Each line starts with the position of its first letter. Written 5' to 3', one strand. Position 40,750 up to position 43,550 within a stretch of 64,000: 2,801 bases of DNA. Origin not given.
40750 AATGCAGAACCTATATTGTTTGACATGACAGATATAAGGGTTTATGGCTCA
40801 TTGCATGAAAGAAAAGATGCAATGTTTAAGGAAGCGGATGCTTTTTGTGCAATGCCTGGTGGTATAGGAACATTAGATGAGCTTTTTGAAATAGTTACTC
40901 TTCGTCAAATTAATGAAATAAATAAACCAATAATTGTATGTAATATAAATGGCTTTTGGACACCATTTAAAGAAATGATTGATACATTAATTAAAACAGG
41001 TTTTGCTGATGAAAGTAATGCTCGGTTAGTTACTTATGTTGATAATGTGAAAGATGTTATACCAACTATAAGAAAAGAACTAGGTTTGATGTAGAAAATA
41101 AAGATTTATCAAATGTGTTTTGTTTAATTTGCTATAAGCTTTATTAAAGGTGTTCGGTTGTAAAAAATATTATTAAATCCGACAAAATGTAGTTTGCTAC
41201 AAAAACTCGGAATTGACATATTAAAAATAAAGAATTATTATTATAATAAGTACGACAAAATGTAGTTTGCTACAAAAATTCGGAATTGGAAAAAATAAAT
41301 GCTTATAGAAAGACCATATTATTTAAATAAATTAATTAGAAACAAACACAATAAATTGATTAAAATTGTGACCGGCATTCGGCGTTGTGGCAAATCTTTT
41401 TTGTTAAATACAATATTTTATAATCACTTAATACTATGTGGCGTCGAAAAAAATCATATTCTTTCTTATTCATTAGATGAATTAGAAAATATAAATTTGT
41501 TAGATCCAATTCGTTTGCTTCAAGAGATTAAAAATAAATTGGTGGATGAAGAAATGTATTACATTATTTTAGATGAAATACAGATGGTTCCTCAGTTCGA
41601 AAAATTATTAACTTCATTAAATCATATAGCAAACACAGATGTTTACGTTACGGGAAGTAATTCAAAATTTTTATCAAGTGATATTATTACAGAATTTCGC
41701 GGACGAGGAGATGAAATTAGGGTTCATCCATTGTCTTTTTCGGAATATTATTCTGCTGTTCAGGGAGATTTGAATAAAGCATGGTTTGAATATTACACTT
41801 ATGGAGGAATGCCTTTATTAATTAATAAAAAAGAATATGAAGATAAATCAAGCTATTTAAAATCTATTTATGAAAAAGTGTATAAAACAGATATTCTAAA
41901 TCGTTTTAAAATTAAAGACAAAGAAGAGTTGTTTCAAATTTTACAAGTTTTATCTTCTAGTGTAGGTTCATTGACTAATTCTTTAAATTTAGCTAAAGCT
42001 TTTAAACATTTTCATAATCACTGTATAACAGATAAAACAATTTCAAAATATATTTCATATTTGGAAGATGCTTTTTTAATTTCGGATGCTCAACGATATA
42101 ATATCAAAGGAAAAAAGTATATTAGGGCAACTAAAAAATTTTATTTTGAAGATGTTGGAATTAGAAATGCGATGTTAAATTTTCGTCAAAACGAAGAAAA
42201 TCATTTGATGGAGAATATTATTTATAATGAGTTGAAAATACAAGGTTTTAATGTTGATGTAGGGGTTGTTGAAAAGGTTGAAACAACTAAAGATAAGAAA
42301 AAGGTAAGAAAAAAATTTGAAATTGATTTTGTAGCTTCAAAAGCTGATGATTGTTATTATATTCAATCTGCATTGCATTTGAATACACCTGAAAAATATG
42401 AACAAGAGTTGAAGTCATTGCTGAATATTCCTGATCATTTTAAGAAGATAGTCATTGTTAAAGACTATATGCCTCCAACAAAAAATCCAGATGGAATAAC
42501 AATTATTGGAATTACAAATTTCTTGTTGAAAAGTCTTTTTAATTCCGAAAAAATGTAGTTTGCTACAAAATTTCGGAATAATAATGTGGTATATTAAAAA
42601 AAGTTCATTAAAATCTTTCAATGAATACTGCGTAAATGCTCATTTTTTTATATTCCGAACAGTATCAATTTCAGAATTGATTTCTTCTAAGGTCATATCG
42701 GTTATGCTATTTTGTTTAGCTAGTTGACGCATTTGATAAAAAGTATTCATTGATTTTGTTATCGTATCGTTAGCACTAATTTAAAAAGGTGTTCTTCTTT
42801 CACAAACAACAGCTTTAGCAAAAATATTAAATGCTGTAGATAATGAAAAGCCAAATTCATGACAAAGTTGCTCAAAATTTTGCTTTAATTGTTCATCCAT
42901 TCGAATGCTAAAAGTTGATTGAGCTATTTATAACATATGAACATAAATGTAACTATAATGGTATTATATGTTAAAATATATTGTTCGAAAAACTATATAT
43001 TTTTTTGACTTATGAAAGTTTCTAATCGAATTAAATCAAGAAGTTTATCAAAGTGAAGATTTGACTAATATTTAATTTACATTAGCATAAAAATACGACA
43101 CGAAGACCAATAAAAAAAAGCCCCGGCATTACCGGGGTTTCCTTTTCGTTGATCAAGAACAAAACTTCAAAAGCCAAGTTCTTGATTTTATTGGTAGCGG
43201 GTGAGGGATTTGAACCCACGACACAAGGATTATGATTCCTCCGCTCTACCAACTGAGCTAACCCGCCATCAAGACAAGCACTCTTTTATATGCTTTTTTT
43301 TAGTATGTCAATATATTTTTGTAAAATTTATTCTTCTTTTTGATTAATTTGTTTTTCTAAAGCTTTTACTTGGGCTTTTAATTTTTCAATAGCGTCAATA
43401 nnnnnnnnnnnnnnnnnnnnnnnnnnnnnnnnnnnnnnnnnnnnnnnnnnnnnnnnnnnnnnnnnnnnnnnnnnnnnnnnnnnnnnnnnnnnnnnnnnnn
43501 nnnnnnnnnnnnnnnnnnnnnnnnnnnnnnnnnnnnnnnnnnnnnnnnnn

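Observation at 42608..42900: Decayed DinJ/RelB-type TA locus missed by ORF calling: antitoxin with in-frame nonsense codon and a 11-codon toxin stub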

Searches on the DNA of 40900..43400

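Call 47: search_rna_families(source=window, start=40900, end=43400, threshold=evalue, max_evalue=1)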
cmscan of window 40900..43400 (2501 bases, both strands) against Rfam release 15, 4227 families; matches with E-value up to 1: 4.
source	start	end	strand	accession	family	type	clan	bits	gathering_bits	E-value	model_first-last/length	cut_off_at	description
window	43195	43267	-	RF00005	tRNA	Gene; tRNA;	CL00001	64.3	29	4.7e-13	1-71/71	no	tRNA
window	40925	40981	+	RF02971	emrB-Lactobacillus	Gene; sRNA;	-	25.4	60.8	0.48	1-66/66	no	emrB-Lactobacillus RNA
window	43084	43192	+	RF01770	rimP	Cis-reg; leader;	-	24.9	47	0.38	1-102/102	no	Gammaprotebacteria rimP leader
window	43114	43189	-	RF00512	Leu_leader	Cis-reg; leader;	-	20.3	50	0.45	1-148/148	no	Leucine operon leader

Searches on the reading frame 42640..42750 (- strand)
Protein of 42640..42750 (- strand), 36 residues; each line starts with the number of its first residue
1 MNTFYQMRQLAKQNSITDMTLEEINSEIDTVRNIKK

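Call 30: find_encoding_contigs(protein=window:42640-42750:-, flank=3000, max_places=6)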
Protein window:42640-42750:- (36 aa): no gene with exactly this product is on record in the collection.

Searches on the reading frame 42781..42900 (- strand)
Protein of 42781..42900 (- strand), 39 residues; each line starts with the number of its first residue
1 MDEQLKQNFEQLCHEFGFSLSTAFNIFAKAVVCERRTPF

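Call 4: search_protein_families(library=pfam, proteins=[window:42784-42900:-], max_evalue=1)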
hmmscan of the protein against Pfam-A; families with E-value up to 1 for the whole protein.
seq(39 aa): 1 family
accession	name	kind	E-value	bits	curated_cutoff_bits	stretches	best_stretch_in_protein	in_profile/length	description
PF04221.18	RelB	-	2.2e-07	31.1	22.4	1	2-39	9-46/82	RelB antitoxin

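Call 21: find_encoding_contigs(protein=window:42781-42900:-, flank=4000, max_places=10)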
Protein window:42781-42900:- (39 aa): no gene with exactly this product is on record in the collection.

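Call 60: list_cluster_members(proteins=[window:42781-42900:-, window:42759-42875:-, window:42640-42750:-, window:42560-42727:+, window:42415-42621:-, window:43082-43252:-, window:43201-43347:+, window:44137-50205:+])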
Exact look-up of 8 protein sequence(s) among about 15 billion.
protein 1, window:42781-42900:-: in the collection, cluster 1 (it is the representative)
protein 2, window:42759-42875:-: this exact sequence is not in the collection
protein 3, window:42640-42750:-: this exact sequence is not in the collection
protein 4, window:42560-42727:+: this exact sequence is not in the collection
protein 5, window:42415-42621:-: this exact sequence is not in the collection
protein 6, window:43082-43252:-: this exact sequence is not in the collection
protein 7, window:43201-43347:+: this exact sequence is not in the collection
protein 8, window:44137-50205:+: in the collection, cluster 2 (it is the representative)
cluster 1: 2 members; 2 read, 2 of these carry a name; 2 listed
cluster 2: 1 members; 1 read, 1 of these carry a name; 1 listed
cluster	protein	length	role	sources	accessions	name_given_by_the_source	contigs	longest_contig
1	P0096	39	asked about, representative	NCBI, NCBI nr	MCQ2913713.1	MAG: type II toxin-antitoxin system RelB/DinJ family antitoxin [Alphaproteobacteria ... | type II toxin-antitoxin system RelB/DinJ family antitoxin [Alphaproteobacteria bacterium]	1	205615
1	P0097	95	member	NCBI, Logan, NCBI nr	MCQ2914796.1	MAG: type II toxin-antitoxin system RelB/DinJ family antitoxin [Alphaproteobacteria ... | type II toxin-antitoxin system RelB/DinJ family antitoxin [Alphaproteobacteria bacterium]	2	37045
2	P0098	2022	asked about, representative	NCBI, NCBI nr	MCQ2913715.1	MAG: autotransporter domain-containing protein [Alphaproteobacteria bacterium] | autotransporter domain-containing protein [Alphaproteobacteria bacterium]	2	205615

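Call 62: find_encoding_contigs(protein=P0097, flank=6000, max_places=8)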
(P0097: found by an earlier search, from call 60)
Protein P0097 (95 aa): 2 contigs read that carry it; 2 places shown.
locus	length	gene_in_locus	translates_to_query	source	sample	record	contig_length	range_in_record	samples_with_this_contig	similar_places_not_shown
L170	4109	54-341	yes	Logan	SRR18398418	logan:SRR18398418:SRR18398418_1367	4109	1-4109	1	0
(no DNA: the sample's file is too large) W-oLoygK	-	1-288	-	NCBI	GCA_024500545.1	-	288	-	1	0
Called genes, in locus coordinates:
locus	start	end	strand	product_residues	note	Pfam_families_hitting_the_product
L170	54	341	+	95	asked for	PF04221:RelB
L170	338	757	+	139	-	PF13470:PIN_3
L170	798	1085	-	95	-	-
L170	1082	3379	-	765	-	PF13401:AAA_22 (faint), PF03135:CagE_TrbE_VirB, PF25199:nSTAND_NTPase5 (faint), PF01935:DUF87 (weak)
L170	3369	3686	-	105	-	-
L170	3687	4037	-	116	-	-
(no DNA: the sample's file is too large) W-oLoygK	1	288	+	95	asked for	PF04221:RelB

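Call 65: list_cluster_members(proteins=[L170:338-757:+, L170:798-1085:-, L170:1082-3379:-, L170:3369-3686:-, L170:3687-4037:-])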
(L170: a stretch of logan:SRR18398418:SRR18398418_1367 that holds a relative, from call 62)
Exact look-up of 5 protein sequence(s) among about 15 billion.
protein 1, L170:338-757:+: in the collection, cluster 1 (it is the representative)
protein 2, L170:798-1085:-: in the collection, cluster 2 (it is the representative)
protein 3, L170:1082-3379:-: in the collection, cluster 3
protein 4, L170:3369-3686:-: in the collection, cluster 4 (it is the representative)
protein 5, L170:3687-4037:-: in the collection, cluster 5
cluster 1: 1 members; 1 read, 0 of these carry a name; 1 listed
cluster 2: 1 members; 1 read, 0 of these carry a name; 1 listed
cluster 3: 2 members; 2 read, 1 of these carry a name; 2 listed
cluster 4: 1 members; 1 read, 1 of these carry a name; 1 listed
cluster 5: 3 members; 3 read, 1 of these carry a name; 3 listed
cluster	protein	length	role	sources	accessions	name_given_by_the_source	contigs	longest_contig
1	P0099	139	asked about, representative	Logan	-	-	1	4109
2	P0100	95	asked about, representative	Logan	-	-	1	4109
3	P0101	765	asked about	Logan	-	-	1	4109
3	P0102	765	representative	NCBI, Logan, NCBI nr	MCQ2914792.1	MAG: DUF87 domain-containing protein [Alphaproteobacteria bacterium] | DUF87 domain-containing protein [Alphaproteobacteria bacterium]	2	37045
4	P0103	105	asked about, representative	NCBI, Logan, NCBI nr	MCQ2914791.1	MAG: hypothetical protein MJ247_06325 [Alphaproteobacteria bacterium] | hypothetical protein [Alphaproteobacteria bacterium]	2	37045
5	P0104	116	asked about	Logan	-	-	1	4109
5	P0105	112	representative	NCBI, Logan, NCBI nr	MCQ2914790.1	MAG: hypothetical protein MJ247_06320 [Alphaproteobacteria bacterium] | hypothetical protein [Alphaproteobacteria bacterium]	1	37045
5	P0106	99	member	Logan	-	-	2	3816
